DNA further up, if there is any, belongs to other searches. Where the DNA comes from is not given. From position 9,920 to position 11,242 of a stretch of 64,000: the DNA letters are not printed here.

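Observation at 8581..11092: Class-B sortase domain fused to a cytoplasmic zinc ribbon, lacking the conserved Arg, in an operon with DUF4186, apt and a CYTH gene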

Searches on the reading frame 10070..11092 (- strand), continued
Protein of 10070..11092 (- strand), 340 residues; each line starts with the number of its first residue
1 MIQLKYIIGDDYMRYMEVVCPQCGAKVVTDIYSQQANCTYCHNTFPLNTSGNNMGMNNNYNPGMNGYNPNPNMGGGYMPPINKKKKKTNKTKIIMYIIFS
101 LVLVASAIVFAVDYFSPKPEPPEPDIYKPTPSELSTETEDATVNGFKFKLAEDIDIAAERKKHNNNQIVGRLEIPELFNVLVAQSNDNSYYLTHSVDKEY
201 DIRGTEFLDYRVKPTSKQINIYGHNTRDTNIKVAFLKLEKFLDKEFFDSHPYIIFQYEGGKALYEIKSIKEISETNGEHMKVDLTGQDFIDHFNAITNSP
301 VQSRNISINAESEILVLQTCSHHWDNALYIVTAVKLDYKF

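Call 33: search_protein_families(library=ncbifam, proteins=[L076:5664-10304:+, L076:10297-10560:+, L076:1814-4360:+, L076:1452-1805:+, L076:1094-1384:+, L076:777-1076:+, L029:17467-20715:-], max_evalue=0.01)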
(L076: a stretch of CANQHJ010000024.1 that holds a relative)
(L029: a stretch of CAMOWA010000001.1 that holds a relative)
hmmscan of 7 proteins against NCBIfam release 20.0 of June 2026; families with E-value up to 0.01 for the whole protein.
L076:5664-10304:+ (1546 aa): 7 families
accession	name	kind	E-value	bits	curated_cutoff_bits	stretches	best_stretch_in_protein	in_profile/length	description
TIGR03928.1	T7_EssCb_Firm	equivalog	1.1e-284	947.5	778.4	1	227-1534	3-1293/1296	type VII secretion protein EssC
TIGR03924.1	T7SS_EccC_a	equivalog_domain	5.7e-110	369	509.15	2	271-941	24-661/673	type VII secretion protein EccCa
TIGR03925.1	T7SS_EccC_b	equivalog_domain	3.3e-76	256.8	346.55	2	1001-1373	2-385/564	type VII secretion protein EccCb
NF007615.0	PRK10263.1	equivalog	1.2e-15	56.3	1566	1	721-933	1009-1231/1355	DNA translocase FtsK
NF041214.1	plasmid_TraB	equivalog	1.4e-07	30.5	800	0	828-890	330-390/639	plasmid transfer protein TraB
NF042943.1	HerA_antiphage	equivalog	0.0015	17.1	800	0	871-929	466-523/566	anti-phage-associated helicase HerA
TIGR03744.1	traC_PFL_4706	equivalog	0.0076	14.1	520.6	0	717-752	469-504/892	conjugative transfer ATPase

L076:10297-10560:+ (87 aa): 0 families

L076:1814-4360:+ (848 aa): 1 family
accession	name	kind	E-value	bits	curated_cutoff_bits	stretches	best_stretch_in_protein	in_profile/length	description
TIGR00262.1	trpA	equivalog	0.0026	16.7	102.35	1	380-505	98-229/256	tryptophan synthase subunit alpha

L076:1452-1805:+ (117 aa): 0 families

L076:1094-1384:+ (96 aa): 0 families

L076:777-1076:+ (99 aa): 0 families

L029:17467-20715:- (1082 aa): 5 families
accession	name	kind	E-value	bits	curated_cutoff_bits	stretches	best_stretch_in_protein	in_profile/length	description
TIGR03928.1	T7_EssCb_Firm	equivalog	8.4e-241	802.2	778.4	1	4-961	222-1169/1296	type VII secretion protein EssC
TIGR03924.1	T7SS_EccC_a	equivalog_domain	1.8e-88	298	509.15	2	8-489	209-661/673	type VII secretion protein EccCa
TIGR03925.1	T7SS_EccC_b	equivalog_domain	6.5e-64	216.2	346.55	2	549-929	4-401/564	type VII secretion protein EccCb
NF007615.0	PRK10263.1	equivalog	8e-14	50.3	1566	1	270-473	1010-1223/1355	DNA translocase FtsK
NF040937.1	HerA_Thermprot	equivalog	2.1e-10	39.6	800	2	712-799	342-430/487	DNA double-strand break repair helicase HerA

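Call 34: fold_search(model_id=the predicted structure, library=pdb)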
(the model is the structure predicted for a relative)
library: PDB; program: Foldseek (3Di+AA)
matches with E <= 10: 257; with E <= 0.001: 122
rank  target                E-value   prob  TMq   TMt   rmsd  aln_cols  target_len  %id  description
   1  5b23_A                1.1e-15  1.00  0.51  0.88   2.1       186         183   25  X-ray Structure of Clostridium Perfringens Sortase B (released 2016-12-28)
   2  5yfk                  3.5e-15  1.00  0.51  0.77   2.2       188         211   25  X-ray structure of a mutant form C232S of Clostridium perfringens sortase B (released 2017-10-18)
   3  5jcv                  1.1e-14  1.00  0.47  0.85   2.9       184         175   27  Sortase B from Listeria monocytogenes. (released 2016-04-27)
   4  2oqz                  1.4e-14  1.00  0.50  0.74   6.4       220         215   21  The crystal structure of sortase B from B.anthracis in complex with AAEK2 (released 2007-06-19)
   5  4lfd_A                1.4e-14  1.00  0.50  0.74   3.2       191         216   21  Staphylococcus aureus sortase B-substrate complex (released 2014-02-12)
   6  1ng5_A                1.5e-14  1.00  0.49  0.75   3.0       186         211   22  2.0 A crystal structure of Staphylococcus aureus Sortase B (released 2003-09-23)
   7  1rz2                  1.8e-14  1.00  0.49  0.74   5.2       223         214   22  1.6A crystal structure of the protein BA4783/Q81L49 (similar to sortase B) from Bacillus anthracis. (released 2004-07-06)
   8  2oqw                  2.0e-14  1.00  0.49  0.75   6.2       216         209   23  The crystal structure of sortase B from B.anthracis in complex with AAEK1 (released 2007-06-19)
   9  1qwz                  3.3e-14  1.00  0.47  0.64   4.5       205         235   20  Crystal structure of Sortase B from S. aureus complexed with MTSET (released 2004-04-06)
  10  4ux7_A                3.5e-14  1.00  0.48  0.74   3.6       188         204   27  Structure of a Clostridium difficile sortase (released 2015-04-01)
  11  1qx6                  2.7e-13  1.00  0.49  0.74   2.9       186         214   22  Crystal structure of Sortase B complexed with E-64 (released 2004-04-06)
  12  6kyd                  5.9e-13  1.00  0.43  0.74   6.1       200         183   28  Structure of the R217A mutant of Clostridium difficile sortase B (released 2020-02-19)
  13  1ng5_B                7.8e-13  1.00  0.46  0.72   4.4       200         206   20  2.0 A crystal structure of Staphylococcus aureus Sortase B (released 2003-09-23)
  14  6kyc                  8.3e-13  1.00  0.43  0.74   6.0       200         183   27  Structure of the S207A mutant of Clostridium difficile sortase B (released 2020-02-19)
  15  4y4q_B                9.3e-13  1.00  0.48  0.85   2.7       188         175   23  Crystal structure of sortase B from Type II pilus of Streptococcus pneumoniae (released 2015-07-29)
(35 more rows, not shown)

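Call 55: search_protein_families(library=padloc, proteins=[window:10070-11092:-], max_evalue=0.01)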
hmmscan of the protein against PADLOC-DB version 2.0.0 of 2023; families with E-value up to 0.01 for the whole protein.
window:10070-11092:- (340 aa): 1 family
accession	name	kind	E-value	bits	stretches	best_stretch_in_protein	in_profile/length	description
PDLC05059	PDC-S64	-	0.00094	16.2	1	13-45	195-227/339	-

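Call 58: search_solved_structures(query=L049:13478-14299:-, max_evalue=0.001, show_alignments=5)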
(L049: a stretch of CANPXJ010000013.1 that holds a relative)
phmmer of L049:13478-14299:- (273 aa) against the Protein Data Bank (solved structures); distinct sequences matched with E-value up to 0.001: 15.
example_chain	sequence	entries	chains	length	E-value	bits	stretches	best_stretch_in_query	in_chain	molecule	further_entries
1rz2_A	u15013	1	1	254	1.9e-37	132.2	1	18-271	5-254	conserved hypothetical protein BA4783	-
2oqw_A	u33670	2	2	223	4.7e-37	130.9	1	86-271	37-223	Sortase B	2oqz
1ng5_A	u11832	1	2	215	1.2e-32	116.5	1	74-269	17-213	sortase B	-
1qx6_A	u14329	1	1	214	2.4e-32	115.4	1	74-269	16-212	NPQTN specific sortase B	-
1qwz_A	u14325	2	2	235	3.2e-32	115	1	73-269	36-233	NPQTN specific sortase B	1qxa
4lfd_A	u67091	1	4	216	4e-32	114.7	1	74-269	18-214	Sortase B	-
5jcv_A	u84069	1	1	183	1.2e-31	113.1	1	91-267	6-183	Lmo2181 protein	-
5b23_A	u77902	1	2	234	2.9e-24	89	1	88-268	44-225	Uncharacterized protein Sortase B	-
5gyj_A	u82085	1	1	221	6.4e-23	84.6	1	74-264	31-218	Putative peptidase C60B, sortase B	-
5yfk_A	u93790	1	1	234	9.1e-23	84.1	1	88-268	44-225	Uncharacterized protein Sortase B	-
6kyd_A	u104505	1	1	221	1.1e-22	83.8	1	74-255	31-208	Putative peptidase C60B, sortase B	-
6kyc_A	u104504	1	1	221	1.2e-22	83.6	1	74-264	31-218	Putative peptidase C60B, sortase B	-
4ux7_A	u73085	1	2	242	1.5e-22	83.3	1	82-268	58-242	PUTATIVE PEPTIDASE C60B, SORTASE B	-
3psq_A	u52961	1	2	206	2.7e-19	72.7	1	85-262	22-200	Hypothetical exported protein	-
4y4q_A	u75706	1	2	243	8.7e-17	64.5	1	87-265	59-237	Sortase, SrtB family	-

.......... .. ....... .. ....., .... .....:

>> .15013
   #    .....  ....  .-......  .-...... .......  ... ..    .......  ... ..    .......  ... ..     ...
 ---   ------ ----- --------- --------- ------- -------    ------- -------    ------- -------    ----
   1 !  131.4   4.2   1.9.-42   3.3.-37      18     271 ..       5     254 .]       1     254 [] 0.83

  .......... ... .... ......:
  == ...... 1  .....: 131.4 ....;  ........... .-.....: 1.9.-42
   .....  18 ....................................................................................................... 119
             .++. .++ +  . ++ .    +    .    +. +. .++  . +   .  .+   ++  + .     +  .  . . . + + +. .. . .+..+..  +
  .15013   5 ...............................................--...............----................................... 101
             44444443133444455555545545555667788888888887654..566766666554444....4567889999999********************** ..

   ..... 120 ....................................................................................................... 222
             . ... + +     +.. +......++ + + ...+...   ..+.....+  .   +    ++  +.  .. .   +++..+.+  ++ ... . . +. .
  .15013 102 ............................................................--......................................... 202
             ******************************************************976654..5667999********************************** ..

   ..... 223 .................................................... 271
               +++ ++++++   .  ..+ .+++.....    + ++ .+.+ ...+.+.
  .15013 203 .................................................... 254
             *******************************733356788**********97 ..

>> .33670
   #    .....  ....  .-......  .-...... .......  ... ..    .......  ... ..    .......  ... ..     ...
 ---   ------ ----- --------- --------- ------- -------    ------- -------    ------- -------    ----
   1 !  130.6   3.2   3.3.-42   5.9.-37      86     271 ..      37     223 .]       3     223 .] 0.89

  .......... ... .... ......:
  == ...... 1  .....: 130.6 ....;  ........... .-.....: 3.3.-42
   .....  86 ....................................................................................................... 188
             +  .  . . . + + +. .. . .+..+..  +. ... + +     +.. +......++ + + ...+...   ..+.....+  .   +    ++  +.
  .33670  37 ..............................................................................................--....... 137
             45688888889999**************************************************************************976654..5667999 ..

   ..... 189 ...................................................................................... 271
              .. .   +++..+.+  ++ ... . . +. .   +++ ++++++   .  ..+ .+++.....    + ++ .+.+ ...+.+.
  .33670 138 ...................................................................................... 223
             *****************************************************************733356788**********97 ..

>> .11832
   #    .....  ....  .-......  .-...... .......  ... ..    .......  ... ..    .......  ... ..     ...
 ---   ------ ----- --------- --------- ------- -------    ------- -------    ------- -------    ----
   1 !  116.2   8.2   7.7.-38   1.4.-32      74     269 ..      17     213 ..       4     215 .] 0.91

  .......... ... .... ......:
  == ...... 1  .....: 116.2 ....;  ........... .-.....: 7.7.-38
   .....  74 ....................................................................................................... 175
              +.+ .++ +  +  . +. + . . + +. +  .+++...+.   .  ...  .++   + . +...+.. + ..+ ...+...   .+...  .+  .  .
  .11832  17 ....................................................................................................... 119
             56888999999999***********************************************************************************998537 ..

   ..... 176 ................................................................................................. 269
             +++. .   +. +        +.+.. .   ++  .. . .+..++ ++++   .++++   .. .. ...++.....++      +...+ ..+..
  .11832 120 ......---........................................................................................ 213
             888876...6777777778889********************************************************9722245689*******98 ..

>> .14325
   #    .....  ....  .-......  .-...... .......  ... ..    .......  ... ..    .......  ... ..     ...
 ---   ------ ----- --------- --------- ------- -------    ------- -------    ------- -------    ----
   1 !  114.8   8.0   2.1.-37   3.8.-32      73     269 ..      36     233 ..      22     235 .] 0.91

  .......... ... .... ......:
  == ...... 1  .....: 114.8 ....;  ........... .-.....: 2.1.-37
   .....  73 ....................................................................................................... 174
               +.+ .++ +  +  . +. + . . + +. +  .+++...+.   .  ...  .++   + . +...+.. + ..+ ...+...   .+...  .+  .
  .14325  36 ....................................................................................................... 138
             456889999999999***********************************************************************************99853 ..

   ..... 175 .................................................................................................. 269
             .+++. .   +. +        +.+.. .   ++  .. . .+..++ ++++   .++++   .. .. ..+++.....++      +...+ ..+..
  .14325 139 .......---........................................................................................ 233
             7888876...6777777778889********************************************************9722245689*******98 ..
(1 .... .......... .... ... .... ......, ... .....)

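Call 63: search_protein_families(library=pfam, proteins=[L010:7036-9945:+, L010:5789-6952:+, L010:4600-5766:+, L010:4280-4591:+, L010:3991-4296:+, L010:3444-3989:+, L010:2920-3414:+, L083:4394-5941:+, L010:16403-17011:+], max_evalue=0.01)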
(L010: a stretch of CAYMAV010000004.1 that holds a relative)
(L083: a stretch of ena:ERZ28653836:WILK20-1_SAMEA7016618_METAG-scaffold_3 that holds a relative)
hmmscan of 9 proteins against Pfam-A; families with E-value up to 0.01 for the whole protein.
L010:7036-9945:+ (969 aa): 0 families

L010:5789-6952:+ (387 aa): 3 families
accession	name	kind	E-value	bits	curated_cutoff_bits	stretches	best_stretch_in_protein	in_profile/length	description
PF02230.22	Abhydrolase_2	-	1.1e-06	29.1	23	1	258-365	93-208/217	Phospholipase/Carboxylesterase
PF00326.27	Peptidase_S9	-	6.4e-05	23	22.6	0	313-361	143-192/213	Prolyl oligopeptidase family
PF12146.15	Hydrolase_4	-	0.002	17.9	27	0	248-298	58-106/239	Serine aminopeptidase, S33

L010:4600-5766:+ (388 aa): 3 families
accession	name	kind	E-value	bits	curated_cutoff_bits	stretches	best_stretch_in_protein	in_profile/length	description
PF00326.27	Peptidase_S9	-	1.2e-08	35.2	22.6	1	314-362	145-192/213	Prolyl oligopeptidase family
PF02230.22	Abhydrolase_2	-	1.1e-07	32.3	23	1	248-365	87-207/217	Phospholipase/Carboxylesterase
PF00756.26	Esterase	-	0.0017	18.6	22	0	177-365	5-232/251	Putative esterase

L010:4280-4591:+ (103 aa): 1 family
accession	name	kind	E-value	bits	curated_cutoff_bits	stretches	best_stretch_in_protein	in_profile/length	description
PF23404.1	FAZ1_C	-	0.0091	16.5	27.6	0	17-42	10-35/35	FAZ1, C-terminal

L010:3991-4296:+ (101 aa): 2 families
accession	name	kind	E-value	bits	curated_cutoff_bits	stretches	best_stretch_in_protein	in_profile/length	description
PF22709.1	Mu_Gam-Sipho_Gp157-TOTE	-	0.00027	21.2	27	1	15-57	5-47/63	Mu Gam/Sipho_Gp157-like domain of the TOTE conflict systems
PF06013.18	WXG100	-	0.0013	19.4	27.3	1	4-84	2-82/86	Proteins of 100 residues with WXG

L010:3444-3989:+ (181 aa): 1 family
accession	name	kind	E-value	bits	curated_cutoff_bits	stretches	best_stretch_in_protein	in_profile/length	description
PF18377.6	FERM_F2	-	0.006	16.9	26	0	107-162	19-78/131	FERM F2 acyl-CoA binding protein-like domain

L010:2920-3414:+ (164 aa): 0 families

L083:4394-5941:+ (515 aa): 0 families

L010:16403-17011:+ (202 aa): 0 families
